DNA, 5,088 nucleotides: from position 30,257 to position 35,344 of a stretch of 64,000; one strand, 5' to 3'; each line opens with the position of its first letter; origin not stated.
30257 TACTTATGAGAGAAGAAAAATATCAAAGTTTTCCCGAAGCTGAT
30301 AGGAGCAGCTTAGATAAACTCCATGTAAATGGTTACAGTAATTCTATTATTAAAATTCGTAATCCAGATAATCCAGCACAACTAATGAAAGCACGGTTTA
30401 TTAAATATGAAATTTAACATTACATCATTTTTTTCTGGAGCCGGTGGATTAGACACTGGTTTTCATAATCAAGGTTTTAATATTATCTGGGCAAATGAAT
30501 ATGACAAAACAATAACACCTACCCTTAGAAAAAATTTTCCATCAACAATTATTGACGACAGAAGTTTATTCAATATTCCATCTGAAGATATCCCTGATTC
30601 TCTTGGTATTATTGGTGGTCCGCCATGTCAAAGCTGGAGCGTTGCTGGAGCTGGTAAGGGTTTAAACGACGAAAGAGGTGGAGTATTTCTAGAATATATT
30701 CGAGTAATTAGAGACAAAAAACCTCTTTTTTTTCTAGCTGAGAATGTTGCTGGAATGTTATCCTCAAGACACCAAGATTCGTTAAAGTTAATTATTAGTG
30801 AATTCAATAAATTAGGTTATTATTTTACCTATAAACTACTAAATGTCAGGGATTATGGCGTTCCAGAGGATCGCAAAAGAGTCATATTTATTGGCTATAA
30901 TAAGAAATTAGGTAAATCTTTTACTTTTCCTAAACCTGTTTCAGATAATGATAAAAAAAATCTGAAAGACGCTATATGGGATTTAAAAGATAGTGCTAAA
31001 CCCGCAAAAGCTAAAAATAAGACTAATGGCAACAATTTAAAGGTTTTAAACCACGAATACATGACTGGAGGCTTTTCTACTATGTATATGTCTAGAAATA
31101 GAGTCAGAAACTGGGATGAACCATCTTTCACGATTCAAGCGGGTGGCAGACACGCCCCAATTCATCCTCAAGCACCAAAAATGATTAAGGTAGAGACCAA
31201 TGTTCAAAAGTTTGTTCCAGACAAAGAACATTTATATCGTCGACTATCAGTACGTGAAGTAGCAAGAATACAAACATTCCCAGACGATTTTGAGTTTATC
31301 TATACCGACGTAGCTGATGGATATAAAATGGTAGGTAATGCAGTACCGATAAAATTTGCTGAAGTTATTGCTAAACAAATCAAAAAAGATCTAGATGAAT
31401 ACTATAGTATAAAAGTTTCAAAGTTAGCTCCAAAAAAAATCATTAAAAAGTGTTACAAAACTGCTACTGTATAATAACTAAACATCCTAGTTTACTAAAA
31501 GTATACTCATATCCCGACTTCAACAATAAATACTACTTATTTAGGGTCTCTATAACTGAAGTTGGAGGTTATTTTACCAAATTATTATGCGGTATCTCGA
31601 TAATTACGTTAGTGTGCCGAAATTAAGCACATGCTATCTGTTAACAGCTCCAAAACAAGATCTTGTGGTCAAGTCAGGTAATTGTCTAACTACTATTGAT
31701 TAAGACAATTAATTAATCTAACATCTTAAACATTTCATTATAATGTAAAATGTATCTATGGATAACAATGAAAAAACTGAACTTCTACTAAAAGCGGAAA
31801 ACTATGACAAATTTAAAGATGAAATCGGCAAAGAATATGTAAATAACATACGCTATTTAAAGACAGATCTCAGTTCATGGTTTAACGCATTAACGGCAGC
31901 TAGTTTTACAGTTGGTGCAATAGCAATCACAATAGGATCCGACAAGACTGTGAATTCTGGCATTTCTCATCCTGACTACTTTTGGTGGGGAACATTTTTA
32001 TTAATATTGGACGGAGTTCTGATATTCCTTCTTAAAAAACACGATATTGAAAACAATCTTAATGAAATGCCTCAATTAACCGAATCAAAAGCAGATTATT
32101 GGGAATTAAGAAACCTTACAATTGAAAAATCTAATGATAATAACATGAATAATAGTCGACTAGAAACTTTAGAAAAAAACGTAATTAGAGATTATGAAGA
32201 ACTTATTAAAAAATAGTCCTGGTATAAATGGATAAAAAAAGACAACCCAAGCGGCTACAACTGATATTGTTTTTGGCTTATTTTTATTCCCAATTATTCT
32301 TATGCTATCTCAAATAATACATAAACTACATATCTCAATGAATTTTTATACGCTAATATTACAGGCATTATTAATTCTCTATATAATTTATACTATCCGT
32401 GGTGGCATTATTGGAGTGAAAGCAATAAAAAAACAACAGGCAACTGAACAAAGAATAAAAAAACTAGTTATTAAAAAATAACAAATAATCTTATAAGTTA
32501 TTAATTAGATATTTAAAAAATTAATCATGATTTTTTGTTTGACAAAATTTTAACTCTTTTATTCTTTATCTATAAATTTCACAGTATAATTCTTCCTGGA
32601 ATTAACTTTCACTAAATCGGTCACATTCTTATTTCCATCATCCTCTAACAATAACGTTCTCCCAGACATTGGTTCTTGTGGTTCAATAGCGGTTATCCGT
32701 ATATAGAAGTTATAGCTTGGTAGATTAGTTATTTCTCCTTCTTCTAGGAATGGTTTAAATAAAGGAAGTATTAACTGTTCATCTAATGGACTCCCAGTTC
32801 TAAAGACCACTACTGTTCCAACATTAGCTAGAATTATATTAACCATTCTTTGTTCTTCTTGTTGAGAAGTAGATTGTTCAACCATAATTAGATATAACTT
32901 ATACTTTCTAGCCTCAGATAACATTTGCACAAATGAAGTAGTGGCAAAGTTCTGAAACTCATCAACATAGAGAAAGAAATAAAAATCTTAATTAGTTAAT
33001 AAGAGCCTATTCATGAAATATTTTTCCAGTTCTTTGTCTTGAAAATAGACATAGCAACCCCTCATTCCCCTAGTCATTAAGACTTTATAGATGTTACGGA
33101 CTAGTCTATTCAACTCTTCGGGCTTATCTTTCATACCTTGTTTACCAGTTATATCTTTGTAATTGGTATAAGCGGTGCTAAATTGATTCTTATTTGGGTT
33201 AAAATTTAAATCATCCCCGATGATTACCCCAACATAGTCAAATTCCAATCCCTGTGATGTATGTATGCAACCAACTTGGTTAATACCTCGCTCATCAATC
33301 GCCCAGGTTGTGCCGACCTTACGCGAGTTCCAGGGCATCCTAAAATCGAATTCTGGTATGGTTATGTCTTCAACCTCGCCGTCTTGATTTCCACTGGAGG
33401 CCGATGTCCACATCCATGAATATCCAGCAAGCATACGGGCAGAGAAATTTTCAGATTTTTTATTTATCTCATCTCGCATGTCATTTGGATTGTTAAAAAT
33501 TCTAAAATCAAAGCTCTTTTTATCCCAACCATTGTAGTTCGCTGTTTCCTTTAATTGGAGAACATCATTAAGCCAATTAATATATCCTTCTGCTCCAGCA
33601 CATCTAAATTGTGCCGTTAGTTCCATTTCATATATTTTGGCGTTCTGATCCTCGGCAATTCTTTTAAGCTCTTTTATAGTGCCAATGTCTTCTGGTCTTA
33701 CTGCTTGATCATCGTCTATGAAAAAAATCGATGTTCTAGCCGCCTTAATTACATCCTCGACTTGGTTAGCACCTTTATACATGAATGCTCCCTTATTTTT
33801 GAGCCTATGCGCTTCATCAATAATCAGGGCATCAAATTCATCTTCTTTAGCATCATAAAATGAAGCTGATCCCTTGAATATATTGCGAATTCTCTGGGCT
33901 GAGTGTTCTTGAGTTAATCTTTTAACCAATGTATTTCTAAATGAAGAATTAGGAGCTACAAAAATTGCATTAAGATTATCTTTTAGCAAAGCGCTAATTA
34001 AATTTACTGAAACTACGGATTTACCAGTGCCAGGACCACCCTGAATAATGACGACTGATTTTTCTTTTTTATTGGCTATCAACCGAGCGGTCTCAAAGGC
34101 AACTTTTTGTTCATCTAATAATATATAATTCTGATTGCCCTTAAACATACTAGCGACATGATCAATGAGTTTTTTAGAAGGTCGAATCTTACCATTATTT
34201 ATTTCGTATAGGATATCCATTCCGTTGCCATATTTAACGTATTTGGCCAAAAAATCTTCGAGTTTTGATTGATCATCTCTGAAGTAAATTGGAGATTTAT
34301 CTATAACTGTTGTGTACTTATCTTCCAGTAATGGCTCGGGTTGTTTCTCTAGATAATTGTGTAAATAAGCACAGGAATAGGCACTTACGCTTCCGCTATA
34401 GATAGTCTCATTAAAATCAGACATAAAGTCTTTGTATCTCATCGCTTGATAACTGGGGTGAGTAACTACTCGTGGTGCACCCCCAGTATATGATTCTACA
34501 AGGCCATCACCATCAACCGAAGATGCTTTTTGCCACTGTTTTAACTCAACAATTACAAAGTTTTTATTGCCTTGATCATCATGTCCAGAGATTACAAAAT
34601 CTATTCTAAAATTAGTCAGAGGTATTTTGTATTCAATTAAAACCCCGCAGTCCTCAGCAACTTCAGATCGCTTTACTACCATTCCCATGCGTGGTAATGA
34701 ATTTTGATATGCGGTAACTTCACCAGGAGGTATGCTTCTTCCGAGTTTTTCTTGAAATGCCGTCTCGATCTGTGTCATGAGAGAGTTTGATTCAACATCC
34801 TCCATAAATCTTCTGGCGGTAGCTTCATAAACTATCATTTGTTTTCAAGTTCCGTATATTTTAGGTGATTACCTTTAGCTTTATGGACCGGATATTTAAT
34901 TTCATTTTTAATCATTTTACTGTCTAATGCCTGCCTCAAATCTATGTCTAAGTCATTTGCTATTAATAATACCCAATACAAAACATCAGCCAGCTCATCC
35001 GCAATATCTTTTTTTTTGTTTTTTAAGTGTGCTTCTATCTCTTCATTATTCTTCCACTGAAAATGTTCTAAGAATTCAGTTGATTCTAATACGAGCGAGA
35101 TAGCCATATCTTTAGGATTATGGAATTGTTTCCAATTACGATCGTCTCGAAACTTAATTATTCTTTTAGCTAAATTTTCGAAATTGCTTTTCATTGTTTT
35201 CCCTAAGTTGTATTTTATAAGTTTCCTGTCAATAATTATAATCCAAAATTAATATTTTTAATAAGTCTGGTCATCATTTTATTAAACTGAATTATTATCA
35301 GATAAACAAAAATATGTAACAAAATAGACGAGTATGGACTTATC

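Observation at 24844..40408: A ~15.6 kb accessory island flanked by tRNA genes with integrase, relaxation protein, coupling ATPase, R-M and a candidate defence cassette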

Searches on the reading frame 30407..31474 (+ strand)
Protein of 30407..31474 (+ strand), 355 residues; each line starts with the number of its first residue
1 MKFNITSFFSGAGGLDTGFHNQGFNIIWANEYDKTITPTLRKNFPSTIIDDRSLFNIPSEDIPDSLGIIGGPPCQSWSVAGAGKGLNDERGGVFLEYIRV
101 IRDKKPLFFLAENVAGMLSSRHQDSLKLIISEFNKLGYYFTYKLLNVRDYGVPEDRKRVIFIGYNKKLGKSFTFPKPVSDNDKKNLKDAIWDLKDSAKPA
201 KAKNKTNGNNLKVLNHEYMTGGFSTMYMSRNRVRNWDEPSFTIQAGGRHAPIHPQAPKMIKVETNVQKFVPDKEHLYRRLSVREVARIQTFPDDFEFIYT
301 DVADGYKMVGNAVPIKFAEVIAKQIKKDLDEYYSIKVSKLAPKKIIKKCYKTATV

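Call 5: search_protein_families(library=pfam, proteins=[window:30407-31474:+], max_evalue=0.01)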
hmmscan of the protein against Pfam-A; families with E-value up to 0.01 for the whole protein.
window:30407-31474:+ (355 aa): 1 family
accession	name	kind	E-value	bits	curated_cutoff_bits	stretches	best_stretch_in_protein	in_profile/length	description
PF00145.23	DNA_methylase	-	2.2e-90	303.8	22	1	3-327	1-324/324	C-5 cytosine-specific DNA methylase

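Call 53: search_protein_families(library=padloc, proteins=[window:30407-31474:+], max_evalue=0.001)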
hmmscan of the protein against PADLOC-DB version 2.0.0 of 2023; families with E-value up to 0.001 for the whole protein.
window:30407-31474:+ (355 aa): 63 families (the best 25 are shown)
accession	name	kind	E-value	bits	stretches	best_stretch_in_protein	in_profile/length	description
PDLC03378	MTase_II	-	1.6e-107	357.8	1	1-334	1-335/344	Type II methyltransferase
PDLC00027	DruM2|DruM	-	2e-98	328.1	1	4-328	13-350/361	DNA cytosine methylase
PDLC03272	MTase_II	-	3.3e-78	261.6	1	2-339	74-400/407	Type II methyltransferase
PDLC00031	DruM2|DruM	-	7.5e-74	247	1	3-328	12-350/361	DNA cytosine methylase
PDLC03234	MTase_II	-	1.4e-67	226.6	2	2-204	4-213/375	Type II methyltransferase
PDLC02650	DrmMII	-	5.9e-64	214.6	2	127-344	205-433/435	DrmMII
PDLC00026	DruM2|DruM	-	2e-61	206.4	1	4-332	6-321/336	DNA cytosine methylase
PDLC03326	MTase_II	-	5.5e-59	198.4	2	7-201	9-222/412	Type II methyltransferase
PDLC00030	DruM2|DruM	-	1.3e-55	187.1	2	2-171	5-191/380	DNA cytosine methylase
PDLC00033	DruM2|DruM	-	1.3e-52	177.4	1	5-330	24-365/368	DNA cytosine methylase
PDLC02649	DrmMII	-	1.3e-48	164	3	68-195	119-249/422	DrmMII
PDLC03307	MTase_II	-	2e-45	153.7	1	8-333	6-373/382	Type II methyltransferase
PDLC03355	MTase_II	-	1.1e-44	151.1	2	2-197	4-228/377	Type II methyltransferase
PDLC03731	oMTase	-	1.7e-43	146.9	1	3-329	14-321/326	orphan methyltransferase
PDLC03330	MTase_II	-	3.1e-38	129.7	1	3-331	99-428/430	Type II methyltransferase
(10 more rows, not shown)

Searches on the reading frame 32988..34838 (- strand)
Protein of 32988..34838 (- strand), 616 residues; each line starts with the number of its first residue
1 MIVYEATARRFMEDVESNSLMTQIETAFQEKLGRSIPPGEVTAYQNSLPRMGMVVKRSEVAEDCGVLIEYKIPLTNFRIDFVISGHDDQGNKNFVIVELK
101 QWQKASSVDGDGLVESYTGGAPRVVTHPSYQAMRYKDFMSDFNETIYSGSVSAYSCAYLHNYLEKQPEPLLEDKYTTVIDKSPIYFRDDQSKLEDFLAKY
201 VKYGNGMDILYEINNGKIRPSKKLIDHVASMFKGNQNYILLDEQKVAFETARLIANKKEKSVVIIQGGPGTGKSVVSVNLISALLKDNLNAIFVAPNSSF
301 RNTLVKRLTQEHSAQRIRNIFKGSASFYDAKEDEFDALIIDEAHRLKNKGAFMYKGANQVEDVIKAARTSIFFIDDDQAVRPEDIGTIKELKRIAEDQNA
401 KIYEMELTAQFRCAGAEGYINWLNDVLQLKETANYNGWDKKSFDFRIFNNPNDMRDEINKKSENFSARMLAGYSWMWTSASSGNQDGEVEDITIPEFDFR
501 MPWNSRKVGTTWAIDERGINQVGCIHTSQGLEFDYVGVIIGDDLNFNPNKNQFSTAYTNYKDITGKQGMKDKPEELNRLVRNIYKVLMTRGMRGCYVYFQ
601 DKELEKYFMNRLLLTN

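Call 5: search_protein_families(library=pfam, proteins=[window:32988-34838:-], max_evalue=0.01)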
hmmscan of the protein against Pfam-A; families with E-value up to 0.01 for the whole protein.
window:32988-34838:- (616 aa): 15 families
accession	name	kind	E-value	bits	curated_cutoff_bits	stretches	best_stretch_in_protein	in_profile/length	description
PF09848.15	SLFN-g3_helicase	-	3.8e-97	326.2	24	1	260-601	1-354/354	Schlafen group 3, DNA/RNA helicase domain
PF04851.21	ResIII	-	3.2e-10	40.6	22.5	1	240-321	4-88/164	Type III restriction enzyme, res subunit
PF13401.12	AAA_22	-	7.2e-07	30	27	1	258-349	3-98/130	AAA domain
PF13245.12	AAA_19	-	6.6e-06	26.8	25.1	1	255-348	6-104/134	AAA domain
PF13604.12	AAA_30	-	4.4e-05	23.7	27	1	257-374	15-122/191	AAA domain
PF20720.3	nSTAND3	-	6.6e-05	23.1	27.2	1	258-294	15-51/155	Novel STAND NTPase 3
PF13086.12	AAA_11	-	0.00011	22.5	27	1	258-287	17-44/257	AAA domain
PF00270.35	DEAD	-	0.00013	22.2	26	0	256-322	10-81/167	DEAD/DEAH box helicase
PF00004.35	AAA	-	0.00026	21.9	21.2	1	264-350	2-73/131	ATPase family associated with various cellular activities (AAA)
PF24883.2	NPHP3_N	-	0.00035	21.2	24.8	1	254-293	16-55/164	Nephrocystin 3, N-terminal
PF25199.1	nSTAND_NTPase5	-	0.0023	18.2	34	0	253-360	34-122/145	Novel STAND NTPase 5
PF13191.12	AAA_16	-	0.0036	18.2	32.6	1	258-396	22-160/167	AAA ATPase domain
PF12775.13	AAA_7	-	0.0037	17.2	25.8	0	258-321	31-94/181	P-loop containing dynein motor region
PF13173.12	AAA_14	-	0.0072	16.8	27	0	260-350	2-78/129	AAA domain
PF05127.21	NAT10_TcmA_helicase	-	0.0076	16.6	22.7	0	264-328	1-78/176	RNA cytidine acetyltransferase NAT10/TcmA, helicase domain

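Call 53: search_protein_families(library=padloc, proteins=[window:32988-34838:-], max_evalue=0.001)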
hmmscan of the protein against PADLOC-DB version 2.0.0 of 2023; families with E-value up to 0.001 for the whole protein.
window:32988-34838:- (616 aa): 9 families
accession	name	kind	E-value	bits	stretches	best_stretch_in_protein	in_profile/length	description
PDLC02350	AbiO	-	5.3e-17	59.7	1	235-465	174-374/468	AbiO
PDLC02372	Nhi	-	4.4e-15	53.3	1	235-463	178-375/470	-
PDLC05014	PDC-S41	-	1.8e-14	51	2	519-598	550-622/657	-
PDLC05035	PDC-S53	-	2.5e-11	40.4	1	208-349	463-592/900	-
PDLC04140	mad8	-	4.3e-07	27.8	1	258-399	25-131/314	mads_8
PDLC05009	PDC-S37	-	6.9e-06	22.1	1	254-295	302-343/1550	-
PDLC05064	PDC-S68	-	2.1e-05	20.4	1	228-343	666-787/1273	-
PDLC00137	GajB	-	0.00016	18.6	0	518-605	593-670/679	UrvD helicase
PDLC04474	PDC-M16A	-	0.00088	15.8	0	233-329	209-303/917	-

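Call 54: search_protein_families(library=ncbifam, proteins=[window:32988-34838:-], max_evalue=0.001)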
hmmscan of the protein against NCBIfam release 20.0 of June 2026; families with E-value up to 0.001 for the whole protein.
window:32988-34838:- (616 aa): 10 families
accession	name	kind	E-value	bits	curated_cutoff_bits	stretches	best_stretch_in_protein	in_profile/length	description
TIGR01448.2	helicase_RecD2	equivalog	1e-07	30.5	500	1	176-343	249-417/713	SF1B family DNA helicase RecD2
TIGR01447.1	recD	equivalog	2.4e-06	26.4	310.15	1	252-288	155-191/597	exodeoxyribonuclease V subunit alpha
TIGR00064.1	ftsY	equivalog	3.2e-05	23.3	260.7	1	208-367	26-197/279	signal recognition particle-docking protein FtsY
NF004069.0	PRK05580.2-1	equivalog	0.00011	20.8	767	1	177-310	55-176/612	primosomal protein N'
TIGR03881.1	KaiC_arch_4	hypoth_equivalog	0.00014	21.6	247.8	1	261-342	22-89/231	KaiC domain-containing protein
NF053861.1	DS8_antiphage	equivalog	0.00023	19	790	1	246-376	356-482/994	anti-phage protein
TIGR03877.1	thermo_KaiC_1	hypoth_equivalog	0.00034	20.2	307.25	1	259-297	21-59/238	KaiC domain-containing protein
NF004629.0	PRK05973.1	equivalog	0.00042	19.4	156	1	223-310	27-113/237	DNA helicase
NF004068.0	PRK05580.1-5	equivalog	0.00048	18.3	1249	1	208-310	224-328/795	primosomal protein N'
TIGR00376.1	TIGR00376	hypoth_equivalog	0.00064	18.3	348.9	0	238-311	157-225/639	IGHMBP2 family helicase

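Call 90: search_protein_families(library=phrogs, proteins=[window:32988-34838:-], max_evalue=0.001)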
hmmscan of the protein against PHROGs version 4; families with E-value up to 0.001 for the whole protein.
window:32988-34838:- (616 aa): 5 families
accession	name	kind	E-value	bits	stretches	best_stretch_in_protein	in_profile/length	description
phrog_16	-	DNA, RNA and nucleotide metabolism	3.2e-11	43.2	1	203-353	249-393/986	DNA helicase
phrog_325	-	DNA, RNA and nucleotide metabolism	3e-09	36.7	1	186-296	419-527/986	Dda-like helicase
phrog_4412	-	DNA, RNA and nucleotide metabolism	2.5e-08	33.7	1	214-458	305-538/743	exonuclease V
phrog_62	-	DNA, RNA and nucleotide metabolism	2.2e-06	26.4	1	161-350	610-824/1881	DNA helicase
phrog_1967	-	DNA, RNA and nucleotide metabolism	0.00081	19.1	0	241-295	154-203/776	DNA helicase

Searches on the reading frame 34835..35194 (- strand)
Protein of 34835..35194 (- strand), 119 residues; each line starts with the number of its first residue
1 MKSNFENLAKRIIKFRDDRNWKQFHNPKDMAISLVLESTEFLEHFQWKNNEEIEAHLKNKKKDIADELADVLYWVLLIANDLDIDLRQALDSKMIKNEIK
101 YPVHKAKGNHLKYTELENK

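Call 6: search_protein_families(library=pfam, proteins=[window:34835-35194:-], max_evalue=0.01)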
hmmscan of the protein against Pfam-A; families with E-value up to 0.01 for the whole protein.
window:34835-35194:- (119 aa): 4 families
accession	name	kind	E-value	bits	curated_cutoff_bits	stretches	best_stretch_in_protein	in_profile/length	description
PF12643.12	MazG-like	-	4.1e-17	62.7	27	1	32-116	1-85/85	MazG-like family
PF03819.22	MazG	-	3.6e-06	27.6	22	1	51-98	23-67/74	MazG nucleotide pyrophosphohydrolase domain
PF01503.22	PRA-PH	-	1.5e-05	25.8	21.3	1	50-91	39-80/86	Phosphoribosyl-ATP pyrophosphohydrolase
PF08761.16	dUTPase_2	-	0.0029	18.3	22.9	1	22-99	23-99/162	dUTPase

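Call 53: search_protein_families(library=padloc, proteins=[window:34835-35194:-], max_evalue=0.001)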
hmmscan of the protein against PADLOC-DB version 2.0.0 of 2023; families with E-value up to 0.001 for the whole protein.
window:34835-35194:- (119 aa): 0 families

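Call 54: search_protein_families(library=ncbifam, proteins=[window:34835-35194:-], max_evalue=0.001)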
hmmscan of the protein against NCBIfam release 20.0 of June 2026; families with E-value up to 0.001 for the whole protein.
window:34835-35194:- (119 aa): 1 family
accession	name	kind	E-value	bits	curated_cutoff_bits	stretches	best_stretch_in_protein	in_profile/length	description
TIGR03188.1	histidine_hisI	equivalog_domain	0.0001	22.5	42.7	1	51-89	42-80/84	phosphoribosyl-ATP diphosphatase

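Call 90: search_protein_families(library=phrogs, proteins=[window:34835-35194:-], max_evalue=0.001)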
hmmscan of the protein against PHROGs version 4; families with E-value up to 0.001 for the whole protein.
window:34835-35194:- (119 aa): 2 families
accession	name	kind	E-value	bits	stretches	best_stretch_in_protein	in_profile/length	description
phrog_3301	-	other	1.3e-16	62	1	2-105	47-165/169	pyrophosphatase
phrog_715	-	other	4.6e-05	24.7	1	3-92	4-96/123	MazG-like pyrophosphatase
